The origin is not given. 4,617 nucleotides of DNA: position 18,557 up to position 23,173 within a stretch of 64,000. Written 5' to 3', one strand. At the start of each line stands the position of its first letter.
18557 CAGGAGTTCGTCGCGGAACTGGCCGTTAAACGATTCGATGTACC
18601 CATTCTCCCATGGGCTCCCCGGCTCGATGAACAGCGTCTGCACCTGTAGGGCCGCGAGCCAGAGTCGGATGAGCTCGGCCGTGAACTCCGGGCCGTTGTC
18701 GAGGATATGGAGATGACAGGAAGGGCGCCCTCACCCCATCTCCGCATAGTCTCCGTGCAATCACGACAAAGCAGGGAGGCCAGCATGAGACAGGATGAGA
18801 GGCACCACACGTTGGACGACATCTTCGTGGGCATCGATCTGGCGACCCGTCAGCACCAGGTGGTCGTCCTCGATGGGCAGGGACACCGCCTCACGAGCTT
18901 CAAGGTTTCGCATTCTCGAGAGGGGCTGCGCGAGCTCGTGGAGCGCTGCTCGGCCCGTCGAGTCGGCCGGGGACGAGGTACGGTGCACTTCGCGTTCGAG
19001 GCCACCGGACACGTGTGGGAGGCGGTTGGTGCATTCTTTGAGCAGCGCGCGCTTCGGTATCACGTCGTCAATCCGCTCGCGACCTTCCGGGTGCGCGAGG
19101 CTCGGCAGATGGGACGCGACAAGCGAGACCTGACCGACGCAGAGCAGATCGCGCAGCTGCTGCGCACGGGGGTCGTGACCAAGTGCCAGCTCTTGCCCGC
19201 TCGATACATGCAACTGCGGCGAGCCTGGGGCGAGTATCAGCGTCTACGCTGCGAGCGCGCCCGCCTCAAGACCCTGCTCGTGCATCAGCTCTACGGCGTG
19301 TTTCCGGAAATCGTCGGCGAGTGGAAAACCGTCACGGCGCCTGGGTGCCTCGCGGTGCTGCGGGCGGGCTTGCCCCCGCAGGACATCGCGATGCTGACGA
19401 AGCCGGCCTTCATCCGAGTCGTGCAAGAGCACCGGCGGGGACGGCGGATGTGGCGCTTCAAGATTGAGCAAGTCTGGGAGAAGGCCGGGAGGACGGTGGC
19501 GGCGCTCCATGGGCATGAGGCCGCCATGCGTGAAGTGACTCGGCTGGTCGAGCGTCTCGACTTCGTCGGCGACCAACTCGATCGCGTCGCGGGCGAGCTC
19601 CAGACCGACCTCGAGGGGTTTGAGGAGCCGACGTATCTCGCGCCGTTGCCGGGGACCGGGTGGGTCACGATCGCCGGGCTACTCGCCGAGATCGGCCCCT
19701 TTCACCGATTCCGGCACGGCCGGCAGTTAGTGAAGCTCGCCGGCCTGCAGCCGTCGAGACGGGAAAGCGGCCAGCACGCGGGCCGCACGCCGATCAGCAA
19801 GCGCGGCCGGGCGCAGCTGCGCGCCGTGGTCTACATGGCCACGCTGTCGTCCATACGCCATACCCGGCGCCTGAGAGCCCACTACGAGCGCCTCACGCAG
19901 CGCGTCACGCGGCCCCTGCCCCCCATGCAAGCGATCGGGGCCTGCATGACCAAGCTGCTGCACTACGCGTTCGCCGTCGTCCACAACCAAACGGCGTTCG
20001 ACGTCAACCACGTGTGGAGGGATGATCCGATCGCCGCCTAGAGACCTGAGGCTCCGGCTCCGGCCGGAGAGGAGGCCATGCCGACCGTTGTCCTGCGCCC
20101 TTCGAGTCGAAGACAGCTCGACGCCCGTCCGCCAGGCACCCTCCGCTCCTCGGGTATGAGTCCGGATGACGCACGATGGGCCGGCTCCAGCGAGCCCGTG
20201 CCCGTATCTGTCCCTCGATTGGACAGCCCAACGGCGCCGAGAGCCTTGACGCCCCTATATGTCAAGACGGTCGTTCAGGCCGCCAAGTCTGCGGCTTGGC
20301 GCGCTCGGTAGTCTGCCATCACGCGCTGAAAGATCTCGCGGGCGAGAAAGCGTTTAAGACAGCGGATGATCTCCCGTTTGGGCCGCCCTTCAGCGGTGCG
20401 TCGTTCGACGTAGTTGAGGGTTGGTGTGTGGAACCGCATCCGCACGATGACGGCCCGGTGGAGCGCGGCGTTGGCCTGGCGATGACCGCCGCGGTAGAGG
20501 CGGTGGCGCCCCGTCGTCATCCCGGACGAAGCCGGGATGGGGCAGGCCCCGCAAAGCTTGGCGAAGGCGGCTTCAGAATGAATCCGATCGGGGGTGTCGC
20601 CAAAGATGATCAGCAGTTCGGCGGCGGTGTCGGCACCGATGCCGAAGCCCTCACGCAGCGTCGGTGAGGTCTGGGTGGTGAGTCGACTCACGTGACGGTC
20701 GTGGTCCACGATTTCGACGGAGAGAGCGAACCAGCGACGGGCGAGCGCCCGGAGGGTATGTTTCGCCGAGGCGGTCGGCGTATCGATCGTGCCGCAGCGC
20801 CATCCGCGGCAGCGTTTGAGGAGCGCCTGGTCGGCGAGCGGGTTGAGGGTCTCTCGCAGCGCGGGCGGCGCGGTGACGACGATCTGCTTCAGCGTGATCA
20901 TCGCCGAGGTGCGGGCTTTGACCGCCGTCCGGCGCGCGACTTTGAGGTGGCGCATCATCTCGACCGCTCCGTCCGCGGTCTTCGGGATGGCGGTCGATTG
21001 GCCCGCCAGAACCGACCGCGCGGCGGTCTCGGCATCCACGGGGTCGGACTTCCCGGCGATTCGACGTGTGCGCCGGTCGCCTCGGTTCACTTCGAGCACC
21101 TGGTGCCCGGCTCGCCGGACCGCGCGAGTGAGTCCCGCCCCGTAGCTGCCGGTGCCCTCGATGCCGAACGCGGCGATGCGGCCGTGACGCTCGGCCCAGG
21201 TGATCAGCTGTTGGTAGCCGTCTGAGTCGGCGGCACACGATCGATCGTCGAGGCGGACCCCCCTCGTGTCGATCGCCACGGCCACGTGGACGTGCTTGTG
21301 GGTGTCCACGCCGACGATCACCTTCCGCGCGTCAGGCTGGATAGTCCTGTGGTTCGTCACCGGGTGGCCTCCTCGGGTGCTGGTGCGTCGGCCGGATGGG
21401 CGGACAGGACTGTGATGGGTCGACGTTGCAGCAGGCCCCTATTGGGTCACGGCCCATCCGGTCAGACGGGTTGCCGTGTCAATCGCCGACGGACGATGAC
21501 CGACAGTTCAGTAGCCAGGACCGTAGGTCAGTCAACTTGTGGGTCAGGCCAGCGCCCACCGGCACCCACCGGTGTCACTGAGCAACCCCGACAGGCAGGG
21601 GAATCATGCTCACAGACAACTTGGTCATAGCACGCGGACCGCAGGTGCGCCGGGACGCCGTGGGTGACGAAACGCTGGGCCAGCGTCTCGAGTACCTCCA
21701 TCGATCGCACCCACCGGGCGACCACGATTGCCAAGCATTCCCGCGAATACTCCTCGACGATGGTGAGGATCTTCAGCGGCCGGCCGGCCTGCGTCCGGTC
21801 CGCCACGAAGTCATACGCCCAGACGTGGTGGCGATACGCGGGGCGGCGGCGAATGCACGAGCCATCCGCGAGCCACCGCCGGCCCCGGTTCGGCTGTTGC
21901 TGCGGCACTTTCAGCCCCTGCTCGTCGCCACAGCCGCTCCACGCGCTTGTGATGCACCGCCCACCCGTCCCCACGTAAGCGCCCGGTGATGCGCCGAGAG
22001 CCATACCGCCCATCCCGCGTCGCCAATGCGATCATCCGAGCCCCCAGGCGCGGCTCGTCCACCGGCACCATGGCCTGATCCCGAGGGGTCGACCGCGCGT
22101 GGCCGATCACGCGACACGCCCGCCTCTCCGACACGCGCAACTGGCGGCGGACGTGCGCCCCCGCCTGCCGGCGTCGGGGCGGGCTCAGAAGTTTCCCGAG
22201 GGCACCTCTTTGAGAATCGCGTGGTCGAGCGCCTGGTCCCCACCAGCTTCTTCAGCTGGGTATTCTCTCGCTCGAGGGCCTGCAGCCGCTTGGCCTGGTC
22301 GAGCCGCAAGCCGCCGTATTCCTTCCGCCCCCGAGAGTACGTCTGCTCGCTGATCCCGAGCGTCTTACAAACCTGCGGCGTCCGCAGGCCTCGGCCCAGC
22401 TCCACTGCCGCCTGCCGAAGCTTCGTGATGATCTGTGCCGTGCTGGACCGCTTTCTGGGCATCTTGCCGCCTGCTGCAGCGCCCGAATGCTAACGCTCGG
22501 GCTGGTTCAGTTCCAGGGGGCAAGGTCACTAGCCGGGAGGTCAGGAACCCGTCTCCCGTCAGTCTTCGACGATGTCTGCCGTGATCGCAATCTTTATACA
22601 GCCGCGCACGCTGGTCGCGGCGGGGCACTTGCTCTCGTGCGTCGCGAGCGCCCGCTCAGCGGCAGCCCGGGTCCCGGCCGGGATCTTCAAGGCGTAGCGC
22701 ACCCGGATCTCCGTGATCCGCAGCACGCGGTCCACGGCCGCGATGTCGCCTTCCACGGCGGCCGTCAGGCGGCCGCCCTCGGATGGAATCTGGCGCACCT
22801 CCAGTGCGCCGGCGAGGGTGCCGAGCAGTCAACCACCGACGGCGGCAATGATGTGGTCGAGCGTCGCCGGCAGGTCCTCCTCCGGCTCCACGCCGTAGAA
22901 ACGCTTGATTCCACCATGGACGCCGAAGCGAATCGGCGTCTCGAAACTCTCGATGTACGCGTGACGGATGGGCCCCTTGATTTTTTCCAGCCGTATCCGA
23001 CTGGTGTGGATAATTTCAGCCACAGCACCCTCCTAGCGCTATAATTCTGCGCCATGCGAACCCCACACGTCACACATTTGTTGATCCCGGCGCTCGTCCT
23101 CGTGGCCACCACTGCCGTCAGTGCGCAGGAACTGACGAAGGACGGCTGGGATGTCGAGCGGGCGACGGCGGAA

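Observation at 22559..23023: OsmC/Ohr-family gene with one in-frame UGA at the catalytic-Cys position plus a downstream hairpin: candidate selenoprotein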

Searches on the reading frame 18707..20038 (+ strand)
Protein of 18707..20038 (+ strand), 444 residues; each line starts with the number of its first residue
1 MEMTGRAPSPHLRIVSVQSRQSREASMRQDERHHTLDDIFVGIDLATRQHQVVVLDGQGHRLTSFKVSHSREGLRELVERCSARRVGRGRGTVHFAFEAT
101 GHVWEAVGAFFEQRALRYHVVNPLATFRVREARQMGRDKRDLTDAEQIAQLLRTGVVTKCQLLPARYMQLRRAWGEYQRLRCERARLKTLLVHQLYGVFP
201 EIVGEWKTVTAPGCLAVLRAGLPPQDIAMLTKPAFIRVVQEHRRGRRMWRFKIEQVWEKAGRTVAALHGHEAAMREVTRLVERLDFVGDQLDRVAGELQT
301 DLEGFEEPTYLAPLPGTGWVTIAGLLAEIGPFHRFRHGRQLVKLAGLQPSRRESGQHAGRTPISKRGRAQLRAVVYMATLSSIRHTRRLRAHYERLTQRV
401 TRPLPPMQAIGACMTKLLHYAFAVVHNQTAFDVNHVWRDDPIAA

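Call 39: search_protein_families(library=pfam, proteins=[window:18707-20038:+], max_evalue=0.00001)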
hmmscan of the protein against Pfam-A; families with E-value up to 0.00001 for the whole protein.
window:18707-20038:+ (444 aa): 2 families
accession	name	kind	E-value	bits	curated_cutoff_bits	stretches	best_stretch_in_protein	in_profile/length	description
PF01548.23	DEDD_Tnp_IS110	-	1.4e-28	100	29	1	41-200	1-155/155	Transposase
PF02371.22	Transposase_20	-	8.3e-24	84.2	21.3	1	311-394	4-87/87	Transposase IS116/IS110/IS902 family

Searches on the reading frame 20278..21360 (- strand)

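Call 39: search_protein_families(library=pfam, proteins=[window:20278-21360:-], max_evalue=0.00001)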
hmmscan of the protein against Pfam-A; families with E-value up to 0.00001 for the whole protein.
window:20278-21360:- (361 aa): 2 families
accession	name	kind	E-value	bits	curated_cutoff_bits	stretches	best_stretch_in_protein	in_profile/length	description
PF01548.23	DEDD_Tnp_IS110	-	3.1e-20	72.9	29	1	16-161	1-150/155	Transposase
PF02371.22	Transposase_20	-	4.4e-15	56.3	21.3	1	235-315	4-83/87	Transposase IS116/IS110/IS902 family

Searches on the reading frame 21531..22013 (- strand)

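Call 54: search_protein_families(library=pfam, proteins=[window:21531-22013:-], max_evalue=0.001)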
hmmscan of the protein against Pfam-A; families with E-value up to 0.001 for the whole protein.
window:21531-22013:- (161 aa): 1 family
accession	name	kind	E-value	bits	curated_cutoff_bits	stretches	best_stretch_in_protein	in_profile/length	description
PF00665.32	rve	-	0.00012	22.7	32.6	1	62-115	5-59/102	Integrase core domain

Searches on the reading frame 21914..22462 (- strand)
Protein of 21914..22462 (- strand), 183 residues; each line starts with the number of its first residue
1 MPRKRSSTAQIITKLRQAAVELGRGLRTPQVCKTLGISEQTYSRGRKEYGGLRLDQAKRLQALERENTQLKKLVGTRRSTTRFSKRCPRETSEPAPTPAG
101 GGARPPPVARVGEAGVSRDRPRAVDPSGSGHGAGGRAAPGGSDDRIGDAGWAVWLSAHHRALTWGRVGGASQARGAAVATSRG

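Call 54: search_protein_families(library=pfam, proteins=[window:21914-22462:-], max_evalue=0.001)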
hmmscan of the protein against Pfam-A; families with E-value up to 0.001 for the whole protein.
window:21914-22462:- (183 aa): 2 families
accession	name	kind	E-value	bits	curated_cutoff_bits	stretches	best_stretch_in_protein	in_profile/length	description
PF01527.26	HTH_Tnp_1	-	1.2e-09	38.7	24.1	1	3-74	4-74/75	Transposase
PF13384.12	HTH_23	-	4.6e-05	23.5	24.6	1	15-51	6-45/50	Homeodomain-like domain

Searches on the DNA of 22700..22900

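Call 74: search_rna_families(source=window, start=22700, end=22900, threshold=evalue, max_evalue=10)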
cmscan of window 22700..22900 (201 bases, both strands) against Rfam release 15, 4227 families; matches with E-value up to 10: 5.
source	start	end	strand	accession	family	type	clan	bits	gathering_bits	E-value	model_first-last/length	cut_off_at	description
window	22738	22796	+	RF01516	v-snoRNA-1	Gene; snRNA; snoRNA; CD-box;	-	15.3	75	0.63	1-65/65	no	Human herpesvirus 1 small nucleolar RNA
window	22768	22825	-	RF02646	Cis8_sRNA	Gene; sRNA;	-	14.5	58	2.8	1-128/128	no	Ruegeria cis8 sRNA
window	22829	22895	-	RF00043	Plasmid_R1162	Gene; antisense;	-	13.6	55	4.7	1-75/75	no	R1162-like plasmid antisense RNA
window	22879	22894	-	RF01276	sR53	Gene; snRNA; snoRNA; CD-box;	-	12.3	49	0.97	45-60/60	no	Small nucleolar RNA sR53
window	22788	22807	+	RF01687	Acido-Lenti-1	Gene; sRNA;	-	10.4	37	4.9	26-45/46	no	Acido-Lenti-1 RNA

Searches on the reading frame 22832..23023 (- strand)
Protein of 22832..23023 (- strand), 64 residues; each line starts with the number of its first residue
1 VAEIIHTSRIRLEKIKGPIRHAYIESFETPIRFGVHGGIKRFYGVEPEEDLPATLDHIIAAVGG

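Call 66: search_protein_representatives(protein=window:22832-23023:-)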
Query: 64 residues. Proteins with E-value up to 0.001 (for the whole library): 421; up to 1e-10: 90; up to 1e-30: 0. The best 150 are listed.
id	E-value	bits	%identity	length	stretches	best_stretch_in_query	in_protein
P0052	1.0e-29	117.3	80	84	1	1-64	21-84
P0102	7.6e-25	102.0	74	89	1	1-58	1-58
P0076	1.8e-24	100.8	73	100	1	1-64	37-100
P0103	4.3e-24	99.6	70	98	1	1-64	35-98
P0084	1.5e-21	91.6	68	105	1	1-62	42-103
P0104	4.1e-20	87.1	62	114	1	1-64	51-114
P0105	7.4e-20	86.3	62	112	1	1-64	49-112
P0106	1.2e-19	85.6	62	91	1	1-64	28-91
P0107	4.4e-19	83.8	63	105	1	3-64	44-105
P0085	6.6e-19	83.3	62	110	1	1-64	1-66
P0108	7.3e-19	83.2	59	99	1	1-63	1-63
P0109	9.0e-19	82.9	73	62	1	16-64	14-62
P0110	1.2e-18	82.5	70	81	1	1-50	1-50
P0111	2.1e-18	81.7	61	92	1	1-64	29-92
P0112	2.6e-18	81.4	58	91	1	1-64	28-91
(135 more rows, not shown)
